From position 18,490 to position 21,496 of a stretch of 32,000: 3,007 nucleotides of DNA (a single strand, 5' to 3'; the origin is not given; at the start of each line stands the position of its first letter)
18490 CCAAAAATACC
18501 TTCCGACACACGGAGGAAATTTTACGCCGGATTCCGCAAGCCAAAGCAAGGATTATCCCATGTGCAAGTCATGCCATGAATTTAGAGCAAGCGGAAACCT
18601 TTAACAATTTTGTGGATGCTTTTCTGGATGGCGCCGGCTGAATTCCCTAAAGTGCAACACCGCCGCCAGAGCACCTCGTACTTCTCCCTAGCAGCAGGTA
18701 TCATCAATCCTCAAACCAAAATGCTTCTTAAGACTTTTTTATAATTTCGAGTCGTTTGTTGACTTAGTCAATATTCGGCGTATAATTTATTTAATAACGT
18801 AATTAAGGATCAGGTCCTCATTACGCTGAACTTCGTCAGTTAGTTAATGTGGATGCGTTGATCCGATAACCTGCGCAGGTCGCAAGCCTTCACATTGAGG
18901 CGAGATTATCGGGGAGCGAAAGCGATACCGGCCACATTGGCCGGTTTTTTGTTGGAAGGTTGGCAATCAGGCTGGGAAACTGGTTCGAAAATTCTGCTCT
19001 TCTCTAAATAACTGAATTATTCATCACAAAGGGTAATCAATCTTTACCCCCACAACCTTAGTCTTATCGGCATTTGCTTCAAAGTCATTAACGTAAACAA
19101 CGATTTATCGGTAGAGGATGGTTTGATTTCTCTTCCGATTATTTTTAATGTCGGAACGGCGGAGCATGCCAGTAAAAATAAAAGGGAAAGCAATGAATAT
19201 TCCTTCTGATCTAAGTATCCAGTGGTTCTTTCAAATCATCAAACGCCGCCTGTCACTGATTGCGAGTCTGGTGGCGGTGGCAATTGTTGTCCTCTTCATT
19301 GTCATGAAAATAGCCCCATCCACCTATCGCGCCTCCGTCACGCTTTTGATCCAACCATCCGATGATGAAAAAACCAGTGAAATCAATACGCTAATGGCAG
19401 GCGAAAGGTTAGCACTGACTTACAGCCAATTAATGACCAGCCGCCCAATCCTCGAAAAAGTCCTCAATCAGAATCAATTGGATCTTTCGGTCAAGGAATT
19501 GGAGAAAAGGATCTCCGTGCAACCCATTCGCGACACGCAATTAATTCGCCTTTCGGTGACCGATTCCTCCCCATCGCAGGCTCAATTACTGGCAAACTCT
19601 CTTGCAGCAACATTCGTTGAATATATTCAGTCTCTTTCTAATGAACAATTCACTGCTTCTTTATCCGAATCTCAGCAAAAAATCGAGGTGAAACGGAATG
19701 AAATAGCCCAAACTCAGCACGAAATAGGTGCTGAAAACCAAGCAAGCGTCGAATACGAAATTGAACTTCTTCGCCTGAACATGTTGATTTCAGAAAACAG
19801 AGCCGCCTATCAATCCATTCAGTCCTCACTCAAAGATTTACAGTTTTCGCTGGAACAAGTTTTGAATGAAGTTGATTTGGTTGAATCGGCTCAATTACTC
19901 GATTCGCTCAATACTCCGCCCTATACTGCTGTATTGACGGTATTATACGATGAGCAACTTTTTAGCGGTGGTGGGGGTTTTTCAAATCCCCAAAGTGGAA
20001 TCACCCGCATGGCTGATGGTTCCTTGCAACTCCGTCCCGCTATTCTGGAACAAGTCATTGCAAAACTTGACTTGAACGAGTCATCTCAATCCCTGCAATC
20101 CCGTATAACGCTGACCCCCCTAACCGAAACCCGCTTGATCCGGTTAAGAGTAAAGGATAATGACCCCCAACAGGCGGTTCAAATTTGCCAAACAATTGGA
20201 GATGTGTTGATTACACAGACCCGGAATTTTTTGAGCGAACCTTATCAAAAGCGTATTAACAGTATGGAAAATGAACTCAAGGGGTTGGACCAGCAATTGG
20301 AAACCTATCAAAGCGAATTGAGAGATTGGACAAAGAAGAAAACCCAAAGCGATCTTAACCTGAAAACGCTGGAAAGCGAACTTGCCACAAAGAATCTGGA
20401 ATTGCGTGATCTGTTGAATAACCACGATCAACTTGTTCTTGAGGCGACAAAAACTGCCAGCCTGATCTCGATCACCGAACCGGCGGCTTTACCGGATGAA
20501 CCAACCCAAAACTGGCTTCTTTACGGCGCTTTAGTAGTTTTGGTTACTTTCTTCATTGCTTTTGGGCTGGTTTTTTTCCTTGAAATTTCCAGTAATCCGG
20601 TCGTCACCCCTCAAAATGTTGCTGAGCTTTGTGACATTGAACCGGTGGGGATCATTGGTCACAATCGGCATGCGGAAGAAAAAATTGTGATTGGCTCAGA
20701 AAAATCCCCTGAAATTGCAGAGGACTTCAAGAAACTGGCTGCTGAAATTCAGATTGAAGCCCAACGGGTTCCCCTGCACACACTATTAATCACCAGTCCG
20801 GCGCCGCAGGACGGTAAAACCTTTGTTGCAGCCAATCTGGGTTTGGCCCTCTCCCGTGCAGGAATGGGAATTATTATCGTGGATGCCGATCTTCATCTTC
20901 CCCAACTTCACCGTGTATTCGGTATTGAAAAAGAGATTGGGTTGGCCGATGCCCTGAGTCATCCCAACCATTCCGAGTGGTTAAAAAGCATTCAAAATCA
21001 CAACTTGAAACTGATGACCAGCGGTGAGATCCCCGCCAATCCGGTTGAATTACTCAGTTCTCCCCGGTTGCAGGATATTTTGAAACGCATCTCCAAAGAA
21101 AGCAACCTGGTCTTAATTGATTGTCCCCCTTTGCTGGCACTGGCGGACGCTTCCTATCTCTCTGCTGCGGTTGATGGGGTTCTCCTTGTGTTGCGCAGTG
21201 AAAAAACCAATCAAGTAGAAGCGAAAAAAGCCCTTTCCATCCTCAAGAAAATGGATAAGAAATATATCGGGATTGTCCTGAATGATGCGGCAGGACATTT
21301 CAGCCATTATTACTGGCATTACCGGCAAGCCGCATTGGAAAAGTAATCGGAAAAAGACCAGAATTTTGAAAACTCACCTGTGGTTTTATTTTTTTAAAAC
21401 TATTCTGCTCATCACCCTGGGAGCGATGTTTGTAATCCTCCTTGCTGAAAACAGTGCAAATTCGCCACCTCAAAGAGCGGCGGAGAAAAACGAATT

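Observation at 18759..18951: Orphan promoter -> ~160-nt structured RNA -> strong terminator, 200 nt upstream of the polysaccharide cluster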

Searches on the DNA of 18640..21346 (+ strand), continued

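Call 77: search_with_rna_model(model_id=R1, sources=[L134, L135, L136, L137, L138, L139, L140, L141, L142, L143, L144, L145, L146, L147, L148, L149, L150, L151, L152, L153, L154, L155, L156, L157, L158, L159, L160, L161, L162, L163, L164, L165, L166, L167, L168, L169, L170, L171, L172, L173, L174, L175, L176, L177, L178, L179, L180, L181, L182, L183, L184, L185, L186, L187, L188, L189, L190, L191, L192, L193, L194, L195, L196, L197, L198, L199, L200, L201, L202, L203, L204, L205, L206, L207, L208, L209, L210, L211, L212, L213], max_evalue=0.1)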
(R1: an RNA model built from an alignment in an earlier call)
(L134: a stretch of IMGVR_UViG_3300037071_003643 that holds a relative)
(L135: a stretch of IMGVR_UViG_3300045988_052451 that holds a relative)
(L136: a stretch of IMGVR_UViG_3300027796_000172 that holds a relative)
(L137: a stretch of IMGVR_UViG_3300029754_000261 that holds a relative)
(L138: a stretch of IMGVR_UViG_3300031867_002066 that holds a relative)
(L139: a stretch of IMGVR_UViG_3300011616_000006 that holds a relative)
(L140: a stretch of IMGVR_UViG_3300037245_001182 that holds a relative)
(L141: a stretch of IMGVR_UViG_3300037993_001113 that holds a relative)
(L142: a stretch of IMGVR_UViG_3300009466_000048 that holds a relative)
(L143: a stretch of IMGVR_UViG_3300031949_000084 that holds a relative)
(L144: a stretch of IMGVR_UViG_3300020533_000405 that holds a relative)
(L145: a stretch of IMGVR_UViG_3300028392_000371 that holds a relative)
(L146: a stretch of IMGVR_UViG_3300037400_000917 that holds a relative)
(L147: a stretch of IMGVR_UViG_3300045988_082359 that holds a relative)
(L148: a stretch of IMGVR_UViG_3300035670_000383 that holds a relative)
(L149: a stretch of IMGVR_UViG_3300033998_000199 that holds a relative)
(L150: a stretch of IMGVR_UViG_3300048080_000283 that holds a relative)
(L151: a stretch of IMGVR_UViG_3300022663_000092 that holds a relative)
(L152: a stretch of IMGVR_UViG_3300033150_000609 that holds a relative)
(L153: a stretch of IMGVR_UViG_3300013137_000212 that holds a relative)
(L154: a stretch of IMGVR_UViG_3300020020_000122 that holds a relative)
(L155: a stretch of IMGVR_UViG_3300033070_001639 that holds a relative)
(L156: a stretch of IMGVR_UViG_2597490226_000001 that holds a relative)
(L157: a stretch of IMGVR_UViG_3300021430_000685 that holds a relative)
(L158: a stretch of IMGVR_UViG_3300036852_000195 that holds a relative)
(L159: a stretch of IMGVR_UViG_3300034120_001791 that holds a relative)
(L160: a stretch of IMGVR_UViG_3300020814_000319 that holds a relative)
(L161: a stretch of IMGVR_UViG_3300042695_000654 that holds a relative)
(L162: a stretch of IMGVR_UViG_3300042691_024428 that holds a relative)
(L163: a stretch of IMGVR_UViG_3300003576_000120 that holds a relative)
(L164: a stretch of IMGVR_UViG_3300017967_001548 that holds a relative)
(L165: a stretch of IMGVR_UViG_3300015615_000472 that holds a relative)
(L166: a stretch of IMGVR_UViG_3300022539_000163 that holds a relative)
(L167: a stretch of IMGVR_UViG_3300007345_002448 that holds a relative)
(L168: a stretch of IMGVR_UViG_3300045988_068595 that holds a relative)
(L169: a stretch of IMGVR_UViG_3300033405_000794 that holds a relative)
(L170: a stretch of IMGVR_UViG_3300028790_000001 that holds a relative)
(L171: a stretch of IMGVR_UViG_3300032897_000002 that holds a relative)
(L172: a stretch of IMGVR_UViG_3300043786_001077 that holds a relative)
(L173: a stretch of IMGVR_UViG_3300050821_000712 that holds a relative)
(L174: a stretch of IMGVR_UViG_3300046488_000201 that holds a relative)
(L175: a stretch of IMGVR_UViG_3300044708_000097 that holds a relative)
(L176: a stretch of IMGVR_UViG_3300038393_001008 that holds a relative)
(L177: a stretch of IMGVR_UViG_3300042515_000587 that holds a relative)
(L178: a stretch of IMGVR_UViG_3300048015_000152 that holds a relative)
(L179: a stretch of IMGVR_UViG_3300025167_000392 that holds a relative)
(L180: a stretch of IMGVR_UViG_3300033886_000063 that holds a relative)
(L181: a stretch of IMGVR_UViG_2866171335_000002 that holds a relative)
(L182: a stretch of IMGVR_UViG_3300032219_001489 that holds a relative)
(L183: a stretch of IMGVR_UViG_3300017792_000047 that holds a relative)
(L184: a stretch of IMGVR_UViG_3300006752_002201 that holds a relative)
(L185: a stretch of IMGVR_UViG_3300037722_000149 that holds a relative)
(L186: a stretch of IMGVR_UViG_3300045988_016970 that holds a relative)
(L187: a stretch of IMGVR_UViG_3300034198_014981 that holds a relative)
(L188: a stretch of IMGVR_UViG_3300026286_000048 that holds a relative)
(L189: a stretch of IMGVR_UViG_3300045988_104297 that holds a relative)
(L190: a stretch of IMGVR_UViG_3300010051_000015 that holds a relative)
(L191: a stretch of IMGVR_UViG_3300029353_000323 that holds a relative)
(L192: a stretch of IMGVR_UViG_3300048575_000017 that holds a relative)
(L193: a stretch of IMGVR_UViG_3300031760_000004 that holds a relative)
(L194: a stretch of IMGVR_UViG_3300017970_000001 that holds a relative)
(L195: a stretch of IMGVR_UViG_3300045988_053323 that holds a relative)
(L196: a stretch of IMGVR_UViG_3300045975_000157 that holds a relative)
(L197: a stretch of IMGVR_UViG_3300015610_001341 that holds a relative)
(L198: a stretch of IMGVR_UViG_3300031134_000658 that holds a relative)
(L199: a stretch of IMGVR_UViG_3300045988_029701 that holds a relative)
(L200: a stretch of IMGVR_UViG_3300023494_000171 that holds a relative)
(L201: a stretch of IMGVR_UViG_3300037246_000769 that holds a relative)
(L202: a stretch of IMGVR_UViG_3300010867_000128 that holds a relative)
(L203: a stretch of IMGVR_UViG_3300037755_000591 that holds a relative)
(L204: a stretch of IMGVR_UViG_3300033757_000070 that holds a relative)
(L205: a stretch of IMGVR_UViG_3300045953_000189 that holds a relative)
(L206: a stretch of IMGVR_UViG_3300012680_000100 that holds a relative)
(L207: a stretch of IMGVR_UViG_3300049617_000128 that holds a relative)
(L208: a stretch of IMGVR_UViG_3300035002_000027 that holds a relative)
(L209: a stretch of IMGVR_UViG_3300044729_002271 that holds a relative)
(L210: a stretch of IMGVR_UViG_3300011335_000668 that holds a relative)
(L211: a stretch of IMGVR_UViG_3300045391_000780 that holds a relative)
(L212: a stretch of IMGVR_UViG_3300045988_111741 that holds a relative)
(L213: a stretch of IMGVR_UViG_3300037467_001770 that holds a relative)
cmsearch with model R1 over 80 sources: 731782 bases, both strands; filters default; matches with E-value up to 0.1: 2.
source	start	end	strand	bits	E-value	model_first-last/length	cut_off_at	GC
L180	157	254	-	53.7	2.3e-10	1-94/94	no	0.57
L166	7542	7587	+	20.3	0.087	1-94/94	no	0.59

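Call 81: search_with_rna_model(model_id=R1, sources=[window, L002, L003, L004, L005, L024, L007, L117, L100, L128, L130, L180, L131, L132, L133, L006, L001], max_evalue=0.01, make_alignment=true)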
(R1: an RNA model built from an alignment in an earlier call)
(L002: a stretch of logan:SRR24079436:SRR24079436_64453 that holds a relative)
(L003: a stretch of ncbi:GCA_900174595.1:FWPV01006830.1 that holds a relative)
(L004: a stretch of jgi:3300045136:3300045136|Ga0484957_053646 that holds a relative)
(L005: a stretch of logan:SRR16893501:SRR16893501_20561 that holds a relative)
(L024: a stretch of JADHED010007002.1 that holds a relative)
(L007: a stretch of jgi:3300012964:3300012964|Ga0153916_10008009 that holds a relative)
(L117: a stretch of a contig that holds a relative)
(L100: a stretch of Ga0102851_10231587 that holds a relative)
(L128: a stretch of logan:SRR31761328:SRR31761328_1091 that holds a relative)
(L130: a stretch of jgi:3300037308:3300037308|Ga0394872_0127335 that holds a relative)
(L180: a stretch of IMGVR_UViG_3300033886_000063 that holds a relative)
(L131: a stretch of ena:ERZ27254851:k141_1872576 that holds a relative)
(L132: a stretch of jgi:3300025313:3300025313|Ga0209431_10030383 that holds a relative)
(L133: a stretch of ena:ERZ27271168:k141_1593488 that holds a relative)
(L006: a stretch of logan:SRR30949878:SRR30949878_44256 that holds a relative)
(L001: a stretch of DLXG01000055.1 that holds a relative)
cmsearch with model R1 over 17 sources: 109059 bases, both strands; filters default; matches with E-value up to 0.01: 13.
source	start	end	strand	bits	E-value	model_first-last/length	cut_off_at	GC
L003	303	395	+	100.1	4e-23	1-94/94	no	0.54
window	18845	18937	+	98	1.3e-22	1-94/94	no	0.54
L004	88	180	+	97.8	1.5e-22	1-94/94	no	0.54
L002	134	226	+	96.5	3.3e-22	1-94/94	no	0.54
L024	1743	1835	+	93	2.6e-21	1-94/94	no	0.54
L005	2340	2432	+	92.3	3.9e-21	1-94/94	no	0.54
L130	73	168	+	86.8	1e-19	1-94/94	no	0.53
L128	656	750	+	86.5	1.2e-19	1-94/94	no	0.52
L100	110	201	-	86.4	1.3e-19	1-94/94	no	0.49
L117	1098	1189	+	86.4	1.3e-19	1-94/94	no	0.48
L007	2529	2620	+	73.5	2.8e-16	1-94/94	no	0.46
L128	323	419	-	67.4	9.7e-15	1-94/94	no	0.54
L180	157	254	-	53.7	3.4e-11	1-94/94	no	0.57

Alignment A7: 13 matches aligned to the model, 110 columns, each read 5' to 3' on its own strand. Consensus structure (alignment columns), stored with it:
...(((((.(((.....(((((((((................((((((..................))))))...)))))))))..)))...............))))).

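Call 88: search_with_rna_model(model_id=R1, source=L238, max_evalue=1, show_alignments=1)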
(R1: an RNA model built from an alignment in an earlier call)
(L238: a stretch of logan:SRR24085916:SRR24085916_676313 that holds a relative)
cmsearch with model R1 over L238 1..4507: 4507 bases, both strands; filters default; matches with E-value up to 1: 0.
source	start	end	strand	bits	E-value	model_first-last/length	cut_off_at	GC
